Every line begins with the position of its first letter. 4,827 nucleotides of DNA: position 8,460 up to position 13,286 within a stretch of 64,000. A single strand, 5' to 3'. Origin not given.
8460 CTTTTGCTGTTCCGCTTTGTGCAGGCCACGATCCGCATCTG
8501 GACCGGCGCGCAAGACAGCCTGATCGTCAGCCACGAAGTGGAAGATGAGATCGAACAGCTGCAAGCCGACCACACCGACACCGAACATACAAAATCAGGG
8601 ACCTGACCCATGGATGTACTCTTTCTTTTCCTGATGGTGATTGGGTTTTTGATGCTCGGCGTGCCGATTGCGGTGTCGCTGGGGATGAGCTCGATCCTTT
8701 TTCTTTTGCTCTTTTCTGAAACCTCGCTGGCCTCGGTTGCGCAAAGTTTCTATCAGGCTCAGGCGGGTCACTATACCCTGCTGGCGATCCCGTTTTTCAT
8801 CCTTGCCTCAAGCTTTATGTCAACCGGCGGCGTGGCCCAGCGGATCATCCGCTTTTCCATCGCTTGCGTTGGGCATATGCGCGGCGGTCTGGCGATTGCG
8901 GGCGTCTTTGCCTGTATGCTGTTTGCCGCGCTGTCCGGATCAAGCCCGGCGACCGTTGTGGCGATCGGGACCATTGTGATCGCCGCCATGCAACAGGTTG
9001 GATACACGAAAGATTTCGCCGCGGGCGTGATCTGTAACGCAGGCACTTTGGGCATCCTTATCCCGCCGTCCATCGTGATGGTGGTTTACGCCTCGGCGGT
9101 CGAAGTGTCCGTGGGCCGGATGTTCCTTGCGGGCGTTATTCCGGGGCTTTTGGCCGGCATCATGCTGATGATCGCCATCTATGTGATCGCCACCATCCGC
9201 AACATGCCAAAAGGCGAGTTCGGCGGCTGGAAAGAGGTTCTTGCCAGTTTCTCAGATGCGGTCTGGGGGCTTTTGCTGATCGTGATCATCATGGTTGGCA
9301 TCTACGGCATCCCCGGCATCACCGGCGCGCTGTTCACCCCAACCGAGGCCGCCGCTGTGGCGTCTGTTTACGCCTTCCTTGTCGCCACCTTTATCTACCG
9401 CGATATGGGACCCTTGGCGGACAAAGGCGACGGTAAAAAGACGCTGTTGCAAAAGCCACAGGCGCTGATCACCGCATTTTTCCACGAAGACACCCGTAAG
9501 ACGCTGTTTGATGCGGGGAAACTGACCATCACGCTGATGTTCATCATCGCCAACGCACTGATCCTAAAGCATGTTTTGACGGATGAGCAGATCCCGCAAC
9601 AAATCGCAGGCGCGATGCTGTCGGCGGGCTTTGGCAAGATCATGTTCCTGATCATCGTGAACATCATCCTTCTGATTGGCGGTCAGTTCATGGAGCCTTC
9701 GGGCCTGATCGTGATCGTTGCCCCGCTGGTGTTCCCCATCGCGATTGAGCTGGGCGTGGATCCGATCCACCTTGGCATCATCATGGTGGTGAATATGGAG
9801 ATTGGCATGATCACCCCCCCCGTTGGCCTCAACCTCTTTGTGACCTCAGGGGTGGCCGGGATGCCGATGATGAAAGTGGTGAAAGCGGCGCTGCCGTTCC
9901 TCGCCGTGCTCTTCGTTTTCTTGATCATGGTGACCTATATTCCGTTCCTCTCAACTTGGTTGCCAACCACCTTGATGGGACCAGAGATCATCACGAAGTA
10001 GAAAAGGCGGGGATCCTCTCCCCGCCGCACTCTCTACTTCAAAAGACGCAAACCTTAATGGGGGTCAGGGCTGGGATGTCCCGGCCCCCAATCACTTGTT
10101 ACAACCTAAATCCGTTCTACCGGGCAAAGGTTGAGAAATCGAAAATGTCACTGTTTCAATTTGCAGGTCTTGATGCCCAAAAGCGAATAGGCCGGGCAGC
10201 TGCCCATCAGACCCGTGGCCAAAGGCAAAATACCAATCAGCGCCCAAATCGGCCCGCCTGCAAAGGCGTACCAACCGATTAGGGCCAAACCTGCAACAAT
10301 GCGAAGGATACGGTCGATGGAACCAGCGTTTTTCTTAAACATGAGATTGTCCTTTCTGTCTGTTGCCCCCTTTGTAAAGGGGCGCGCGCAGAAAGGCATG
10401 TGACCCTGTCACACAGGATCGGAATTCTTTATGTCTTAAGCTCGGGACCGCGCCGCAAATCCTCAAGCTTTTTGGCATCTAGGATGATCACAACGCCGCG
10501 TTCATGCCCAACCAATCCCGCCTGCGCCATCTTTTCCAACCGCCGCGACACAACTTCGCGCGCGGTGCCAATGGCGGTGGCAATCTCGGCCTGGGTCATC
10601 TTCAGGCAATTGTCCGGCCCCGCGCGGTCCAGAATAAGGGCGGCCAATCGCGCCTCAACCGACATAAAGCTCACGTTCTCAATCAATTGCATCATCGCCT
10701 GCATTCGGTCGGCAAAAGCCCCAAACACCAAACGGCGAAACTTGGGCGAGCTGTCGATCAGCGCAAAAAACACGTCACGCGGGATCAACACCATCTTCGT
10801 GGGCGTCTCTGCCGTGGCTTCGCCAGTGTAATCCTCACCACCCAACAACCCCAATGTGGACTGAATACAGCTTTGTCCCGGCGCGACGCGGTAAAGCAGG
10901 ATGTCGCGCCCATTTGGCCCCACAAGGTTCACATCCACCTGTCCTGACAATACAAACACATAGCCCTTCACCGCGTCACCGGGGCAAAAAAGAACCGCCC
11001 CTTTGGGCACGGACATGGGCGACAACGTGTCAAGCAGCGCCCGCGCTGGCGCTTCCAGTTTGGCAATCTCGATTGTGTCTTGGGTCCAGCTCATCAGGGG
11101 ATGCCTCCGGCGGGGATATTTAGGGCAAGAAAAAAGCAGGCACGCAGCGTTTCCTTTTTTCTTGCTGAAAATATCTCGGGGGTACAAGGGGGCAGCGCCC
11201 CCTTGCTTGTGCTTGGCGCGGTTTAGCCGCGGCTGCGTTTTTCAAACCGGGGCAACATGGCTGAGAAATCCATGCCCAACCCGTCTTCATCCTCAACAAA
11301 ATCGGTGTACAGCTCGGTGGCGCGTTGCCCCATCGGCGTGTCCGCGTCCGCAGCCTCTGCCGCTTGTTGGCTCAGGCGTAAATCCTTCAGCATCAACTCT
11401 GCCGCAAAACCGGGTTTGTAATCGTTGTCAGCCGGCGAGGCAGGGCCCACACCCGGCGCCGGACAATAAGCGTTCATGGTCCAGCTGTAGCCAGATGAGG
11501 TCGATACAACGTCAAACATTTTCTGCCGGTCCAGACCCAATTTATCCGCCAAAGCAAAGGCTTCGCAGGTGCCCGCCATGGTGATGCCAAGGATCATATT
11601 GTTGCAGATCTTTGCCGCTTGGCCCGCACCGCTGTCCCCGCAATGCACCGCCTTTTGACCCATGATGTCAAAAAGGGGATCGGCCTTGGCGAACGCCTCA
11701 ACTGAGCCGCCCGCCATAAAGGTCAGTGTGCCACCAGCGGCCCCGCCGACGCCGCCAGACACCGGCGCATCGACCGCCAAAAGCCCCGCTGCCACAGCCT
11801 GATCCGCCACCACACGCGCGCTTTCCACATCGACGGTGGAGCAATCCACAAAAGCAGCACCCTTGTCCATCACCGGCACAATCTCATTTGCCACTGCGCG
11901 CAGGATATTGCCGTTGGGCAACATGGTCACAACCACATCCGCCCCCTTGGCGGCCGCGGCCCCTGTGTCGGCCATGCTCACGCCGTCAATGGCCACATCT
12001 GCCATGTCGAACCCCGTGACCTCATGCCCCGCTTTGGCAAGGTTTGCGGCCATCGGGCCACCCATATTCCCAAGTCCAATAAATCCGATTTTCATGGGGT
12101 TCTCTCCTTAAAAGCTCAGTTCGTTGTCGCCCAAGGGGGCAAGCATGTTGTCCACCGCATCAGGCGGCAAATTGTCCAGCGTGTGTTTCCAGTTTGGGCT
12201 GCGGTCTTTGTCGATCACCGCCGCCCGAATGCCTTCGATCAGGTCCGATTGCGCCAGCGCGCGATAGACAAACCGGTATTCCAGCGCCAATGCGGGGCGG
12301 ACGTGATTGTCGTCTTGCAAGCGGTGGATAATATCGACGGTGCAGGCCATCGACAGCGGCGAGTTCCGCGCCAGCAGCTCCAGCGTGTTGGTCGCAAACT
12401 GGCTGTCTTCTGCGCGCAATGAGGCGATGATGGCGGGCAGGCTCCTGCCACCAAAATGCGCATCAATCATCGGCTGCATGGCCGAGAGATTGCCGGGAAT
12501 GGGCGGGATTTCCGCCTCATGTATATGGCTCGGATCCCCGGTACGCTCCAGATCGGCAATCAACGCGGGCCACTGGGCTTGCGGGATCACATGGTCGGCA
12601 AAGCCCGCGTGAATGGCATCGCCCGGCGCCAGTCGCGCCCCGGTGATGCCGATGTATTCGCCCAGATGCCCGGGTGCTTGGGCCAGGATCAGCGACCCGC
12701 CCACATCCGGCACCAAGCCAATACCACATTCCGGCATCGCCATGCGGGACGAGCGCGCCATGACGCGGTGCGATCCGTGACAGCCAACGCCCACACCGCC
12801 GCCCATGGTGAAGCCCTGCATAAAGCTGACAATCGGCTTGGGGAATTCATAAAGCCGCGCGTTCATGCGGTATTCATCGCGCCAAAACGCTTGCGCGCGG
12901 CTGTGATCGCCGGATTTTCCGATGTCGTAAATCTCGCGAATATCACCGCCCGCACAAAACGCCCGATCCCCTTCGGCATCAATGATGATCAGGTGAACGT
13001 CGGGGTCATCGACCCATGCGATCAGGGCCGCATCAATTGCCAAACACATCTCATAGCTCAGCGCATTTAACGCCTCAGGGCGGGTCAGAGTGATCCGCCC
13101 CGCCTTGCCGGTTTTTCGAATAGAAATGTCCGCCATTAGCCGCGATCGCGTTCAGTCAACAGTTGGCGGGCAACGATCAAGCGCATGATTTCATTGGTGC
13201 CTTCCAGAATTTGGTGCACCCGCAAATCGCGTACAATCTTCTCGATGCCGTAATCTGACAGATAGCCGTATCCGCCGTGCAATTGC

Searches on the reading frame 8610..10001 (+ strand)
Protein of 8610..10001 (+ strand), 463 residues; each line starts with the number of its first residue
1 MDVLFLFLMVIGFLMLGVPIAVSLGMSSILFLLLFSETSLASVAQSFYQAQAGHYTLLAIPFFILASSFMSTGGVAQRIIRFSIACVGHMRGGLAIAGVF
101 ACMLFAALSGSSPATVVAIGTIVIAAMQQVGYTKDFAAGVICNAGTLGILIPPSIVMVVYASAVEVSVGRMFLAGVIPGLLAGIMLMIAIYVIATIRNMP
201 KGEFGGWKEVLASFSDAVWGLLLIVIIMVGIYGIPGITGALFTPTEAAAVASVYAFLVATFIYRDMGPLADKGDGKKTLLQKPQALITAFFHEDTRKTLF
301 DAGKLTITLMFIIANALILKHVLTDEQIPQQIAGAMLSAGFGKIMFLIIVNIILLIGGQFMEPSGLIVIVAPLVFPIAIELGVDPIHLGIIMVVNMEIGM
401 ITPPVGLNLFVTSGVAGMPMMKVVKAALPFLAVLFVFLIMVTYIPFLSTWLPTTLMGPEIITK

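Call 66: find_encoding_contigs(protein=window:8610-10001:+, flank=10000, max_places=1)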
Protein window:8610-10001:+ (463 aa): 1 contig read that carries it; 1 place shown.
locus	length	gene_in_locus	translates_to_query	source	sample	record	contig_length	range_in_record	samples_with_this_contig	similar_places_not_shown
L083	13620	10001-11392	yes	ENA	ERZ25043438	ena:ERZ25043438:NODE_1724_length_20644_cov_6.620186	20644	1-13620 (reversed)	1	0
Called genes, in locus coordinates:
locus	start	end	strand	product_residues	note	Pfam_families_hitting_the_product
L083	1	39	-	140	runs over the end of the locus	PF06073:DUF934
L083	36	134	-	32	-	-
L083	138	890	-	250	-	PF01507:PAPS_reduct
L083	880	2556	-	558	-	PF03460:NIR_SIR_ferr, PF01077:NIR_SIR, PF03460:NIR_SIR_ferr, PF01077:NIR_SIR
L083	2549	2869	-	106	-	PF11011:DUF2849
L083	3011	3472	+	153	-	PF13404:HTH_AsnC-type, PF13412:HTH_24, PF01037:AsnC_trans_reg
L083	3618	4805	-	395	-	PF00067:p450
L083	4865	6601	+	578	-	PF02743:dCache_1, PF00512:HisKA, PF02518:HATPase_c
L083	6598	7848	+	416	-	PF00072:Response_reg, PF00158:Sigma54_activat, PF14532:Sigma54_activ_2, PF00158:Sigma54_activat, PF25601:AAA_lid_14, PF02954:HTH_8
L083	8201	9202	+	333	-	PF03480:DctP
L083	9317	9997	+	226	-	PF04290:DctQ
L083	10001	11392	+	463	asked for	PF06808:DctM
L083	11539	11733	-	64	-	PF11127:YgaP-like_TM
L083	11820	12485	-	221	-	PF00027:cNMP_binding, PF13545:HTH_Crp_2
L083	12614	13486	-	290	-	PF03446:NAD_binding_2, PF03721:UDPG_MGDP_dh_N (weak), PF03807:F420_oxidored (faint), PF14833:NAD_binding_11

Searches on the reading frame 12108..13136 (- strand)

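Call 69: search_protein_families(library=pfam, proteins=[window:12108-13136:-], max_evalue=0.00001)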
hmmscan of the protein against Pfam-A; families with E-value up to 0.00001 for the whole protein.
window:12108-13136:- (342 aa): 2 families
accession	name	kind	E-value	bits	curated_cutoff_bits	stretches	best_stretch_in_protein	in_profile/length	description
PF16113.10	ECH_2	-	4.1e-107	359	27.2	1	13-331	2-334/335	Enoyl-CoA hydratase/isomerase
PF00378.25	ECH_1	-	3e-31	109.1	27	1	14-188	8-178/251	Enoyl-CoA hydratase/isomerase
